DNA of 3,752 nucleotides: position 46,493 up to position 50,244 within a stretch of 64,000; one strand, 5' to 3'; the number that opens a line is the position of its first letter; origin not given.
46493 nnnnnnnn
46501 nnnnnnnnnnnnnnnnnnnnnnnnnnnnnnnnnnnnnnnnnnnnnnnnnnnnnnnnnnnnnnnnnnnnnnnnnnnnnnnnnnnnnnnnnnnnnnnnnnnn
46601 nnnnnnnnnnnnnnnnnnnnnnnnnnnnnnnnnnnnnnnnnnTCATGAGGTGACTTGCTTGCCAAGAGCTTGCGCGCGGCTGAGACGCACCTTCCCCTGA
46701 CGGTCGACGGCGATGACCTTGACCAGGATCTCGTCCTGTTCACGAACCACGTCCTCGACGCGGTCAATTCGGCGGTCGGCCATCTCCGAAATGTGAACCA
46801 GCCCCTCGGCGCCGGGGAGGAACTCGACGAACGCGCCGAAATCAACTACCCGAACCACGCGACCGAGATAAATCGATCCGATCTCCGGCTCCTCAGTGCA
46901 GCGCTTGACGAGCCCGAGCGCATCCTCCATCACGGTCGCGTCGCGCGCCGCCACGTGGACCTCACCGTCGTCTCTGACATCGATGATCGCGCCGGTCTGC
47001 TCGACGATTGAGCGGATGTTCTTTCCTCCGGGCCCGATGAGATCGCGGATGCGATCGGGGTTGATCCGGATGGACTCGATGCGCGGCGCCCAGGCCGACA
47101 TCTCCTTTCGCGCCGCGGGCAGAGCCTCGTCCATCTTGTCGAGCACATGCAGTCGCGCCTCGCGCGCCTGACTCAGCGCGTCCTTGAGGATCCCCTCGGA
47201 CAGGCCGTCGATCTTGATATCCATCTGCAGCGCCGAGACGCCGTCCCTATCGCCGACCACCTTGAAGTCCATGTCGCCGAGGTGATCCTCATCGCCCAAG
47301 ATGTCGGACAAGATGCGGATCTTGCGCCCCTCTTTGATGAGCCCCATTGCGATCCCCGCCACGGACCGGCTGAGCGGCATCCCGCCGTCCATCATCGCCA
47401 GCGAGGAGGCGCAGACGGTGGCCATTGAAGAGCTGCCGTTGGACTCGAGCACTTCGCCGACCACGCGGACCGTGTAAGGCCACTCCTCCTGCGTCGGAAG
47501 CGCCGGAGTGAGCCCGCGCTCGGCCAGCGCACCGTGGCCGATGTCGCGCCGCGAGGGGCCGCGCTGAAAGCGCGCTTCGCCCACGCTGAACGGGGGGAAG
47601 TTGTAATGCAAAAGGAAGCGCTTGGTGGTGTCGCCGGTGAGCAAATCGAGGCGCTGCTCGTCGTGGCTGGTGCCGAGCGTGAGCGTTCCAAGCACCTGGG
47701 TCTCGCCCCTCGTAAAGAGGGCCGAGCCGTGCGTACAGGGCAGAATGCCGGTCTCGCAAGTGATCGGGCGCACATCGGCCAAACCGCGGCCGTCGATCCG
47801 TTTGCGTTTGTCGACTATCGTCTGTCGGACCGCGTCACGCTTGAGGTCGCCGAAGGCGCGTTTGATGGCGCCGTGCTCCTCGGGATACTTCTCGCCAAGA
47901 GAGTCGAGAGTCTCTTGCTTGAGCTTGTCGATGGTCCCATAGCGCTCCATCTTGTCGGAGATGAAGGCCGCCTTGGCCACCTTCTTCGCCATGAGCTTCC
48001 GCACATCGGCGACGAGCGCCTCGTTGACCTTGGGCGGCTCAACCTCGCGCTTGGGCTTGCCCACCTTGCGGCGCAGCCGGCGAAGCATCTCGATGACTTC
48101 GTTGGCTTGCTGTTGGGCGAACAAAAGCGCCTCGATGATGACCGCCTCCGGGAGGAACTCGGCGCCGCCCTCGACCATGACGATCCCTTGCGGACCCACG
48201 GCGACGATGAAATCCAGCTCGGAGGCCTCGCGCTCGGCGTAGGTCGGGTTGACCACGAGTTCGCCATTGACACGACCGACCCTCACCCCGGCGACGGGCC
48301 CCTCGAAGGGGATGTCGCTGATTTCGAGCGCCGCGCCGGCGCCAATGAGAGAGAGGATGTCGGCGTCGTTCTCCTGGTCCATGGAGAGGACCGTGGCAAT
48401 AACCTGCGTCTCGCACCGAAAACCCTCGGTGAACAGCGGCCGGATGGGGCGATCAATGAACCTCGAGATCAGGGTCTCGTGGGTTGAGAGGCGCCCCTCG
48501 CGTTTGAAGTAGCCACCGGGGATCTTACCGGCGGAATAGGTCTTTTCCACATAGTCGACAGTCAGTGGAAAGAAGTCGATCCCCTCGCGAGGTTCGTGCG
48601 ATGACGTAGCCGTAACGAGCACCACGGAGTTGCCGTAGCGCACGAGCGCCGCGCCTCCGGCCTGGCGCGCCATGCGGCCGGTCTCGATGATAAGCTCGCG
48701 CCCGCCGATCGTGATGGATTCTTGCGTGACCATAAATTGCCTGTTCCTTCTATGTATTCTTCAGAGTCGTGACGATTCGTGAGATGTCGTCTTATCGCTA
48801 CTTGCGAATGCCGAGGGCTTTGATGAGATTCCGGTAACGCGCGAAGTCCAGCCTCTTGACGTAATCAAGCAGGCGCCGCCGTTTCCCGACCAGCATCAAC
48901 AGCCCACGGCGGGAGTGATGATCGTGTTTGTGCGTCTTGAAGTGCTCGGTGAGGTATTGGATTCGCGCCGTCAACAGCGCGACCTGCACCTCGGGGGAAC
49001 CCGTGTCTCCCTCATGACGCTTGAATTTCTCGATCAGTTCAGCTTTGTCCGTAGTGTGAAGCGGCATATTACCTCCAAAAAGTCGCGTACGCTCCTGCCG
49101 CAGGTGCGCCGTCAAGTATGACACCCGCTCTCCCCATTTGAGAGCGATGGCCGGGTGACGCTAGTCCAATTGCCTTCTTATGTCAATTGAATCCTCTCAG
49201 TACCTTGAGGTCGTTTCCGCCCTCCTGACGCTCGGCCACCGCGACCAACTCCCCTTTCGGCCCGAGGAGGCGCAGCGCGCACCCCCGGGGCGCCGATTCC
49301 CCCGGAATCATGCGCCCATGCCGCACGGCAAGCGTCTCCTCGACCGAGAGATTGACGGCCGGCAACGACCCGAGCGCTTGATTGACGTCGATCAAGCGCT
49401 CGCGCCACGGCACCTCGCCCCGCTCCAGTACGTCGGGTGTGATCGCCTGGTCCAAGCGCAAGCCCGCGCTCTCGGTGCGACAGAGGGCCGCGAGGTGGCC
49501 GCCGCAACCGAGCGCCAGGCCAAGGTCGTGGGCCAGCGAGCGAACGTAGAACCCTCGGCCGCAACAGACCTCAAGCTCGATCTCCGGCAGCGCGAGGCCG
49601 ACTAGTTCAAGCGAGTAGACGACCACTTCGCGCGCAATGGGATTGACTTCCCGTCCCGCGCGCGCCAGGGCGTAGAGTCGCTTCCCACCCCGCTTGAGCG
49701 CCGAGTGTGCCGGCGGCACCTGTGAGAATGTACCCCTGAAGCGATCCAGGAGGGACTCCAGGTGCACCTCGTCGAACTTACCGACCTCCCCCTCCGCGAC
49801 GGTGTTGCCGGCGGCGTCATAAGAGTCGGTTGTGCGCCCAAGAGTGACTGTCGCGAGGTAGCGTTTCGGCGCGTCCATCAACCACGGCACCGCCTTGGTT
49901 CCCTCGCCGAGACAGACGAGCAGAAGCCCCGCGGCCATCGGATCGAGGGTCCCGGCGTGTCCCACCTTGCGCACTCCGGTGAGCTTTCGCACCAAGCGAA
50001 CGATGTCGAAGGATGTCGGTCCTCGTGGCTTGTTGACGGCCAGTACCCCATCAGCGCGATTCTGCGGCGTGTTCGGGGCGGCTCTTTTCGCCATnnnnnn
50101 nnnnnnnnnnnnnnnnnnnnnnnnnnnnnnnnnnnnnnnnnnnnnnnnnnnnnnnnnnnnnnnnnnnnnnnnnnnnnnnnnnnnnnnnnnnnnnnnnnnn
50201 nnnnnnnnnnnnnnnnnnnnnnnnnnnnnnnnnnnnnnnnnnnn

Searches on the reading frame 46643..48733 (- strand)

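Call 48: search_protein_families(library=pfam, proteins=[window:46643-48733:-], max_evalue=0.00001)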
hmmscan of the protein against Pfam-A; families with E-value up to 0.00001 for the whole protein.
window:46643-48733:- (696 aa): 5 families
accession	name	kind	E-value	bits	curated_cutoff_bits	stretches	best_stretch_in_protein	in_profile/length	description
PF01138.27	RNase_PH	-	1.8e-53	180.9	25.5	2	11-142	2-130/130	3' exoribonuclease family, domain 1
PF03725.20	RNase_PH_C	-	2.2e-20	72.8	20.8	1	145-208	1-66/67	3' exoribonuclease family, domain 2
PF00575.29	S1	-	1.4e-18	67.5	22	1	615-686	1-73/74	S1 RNA binding domain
PF03726.19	PNPase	-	7.3e-14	52.4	24.6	1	240-316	2-80/81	Polyribonucleotide nucleotidyltransferase, RNA binding domain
PF00013.35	KH_1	-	1.6e-08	34.6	21.5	1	553-594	2-50/66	KH domain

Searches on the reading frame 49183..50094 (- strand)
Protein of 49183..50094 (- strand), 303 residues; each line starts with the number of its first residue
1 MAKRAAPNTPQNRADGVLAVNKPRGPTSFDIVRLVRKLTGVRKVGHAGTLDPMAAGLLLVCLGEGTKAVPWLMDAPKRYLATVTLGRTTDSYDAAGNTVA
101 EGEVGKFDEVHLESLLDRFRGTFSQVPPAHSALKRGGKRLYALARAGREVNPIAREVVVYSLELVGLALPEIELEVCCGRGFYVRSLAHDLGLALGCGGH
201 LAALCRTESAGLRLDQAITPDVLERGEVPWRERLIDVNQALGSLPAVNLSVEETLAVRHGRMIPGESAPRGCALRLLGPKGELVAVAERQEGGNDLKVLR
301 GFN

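Call 48: search_protein_families(library=pfam, proteins=[window:49183-50094:-], max_evalue=0.00001)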
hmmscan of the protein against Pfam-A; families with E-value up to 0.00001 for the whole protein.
window:49183-50094:- (303 aa): 2 families
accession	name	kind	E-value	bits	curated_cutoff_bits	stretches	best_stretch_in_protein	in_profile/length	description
PF01509.24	TruB_N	-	7.1e-48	163.2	27.3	1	36-184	1-149/149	TruB family pseudouridylate synthase (N terminal domain)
PF16198.10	TruB_C_2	-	2.6e-09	37.5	29.3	1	185-233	1-49/66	tRNA pseudouridylate synthase B C-terminal domain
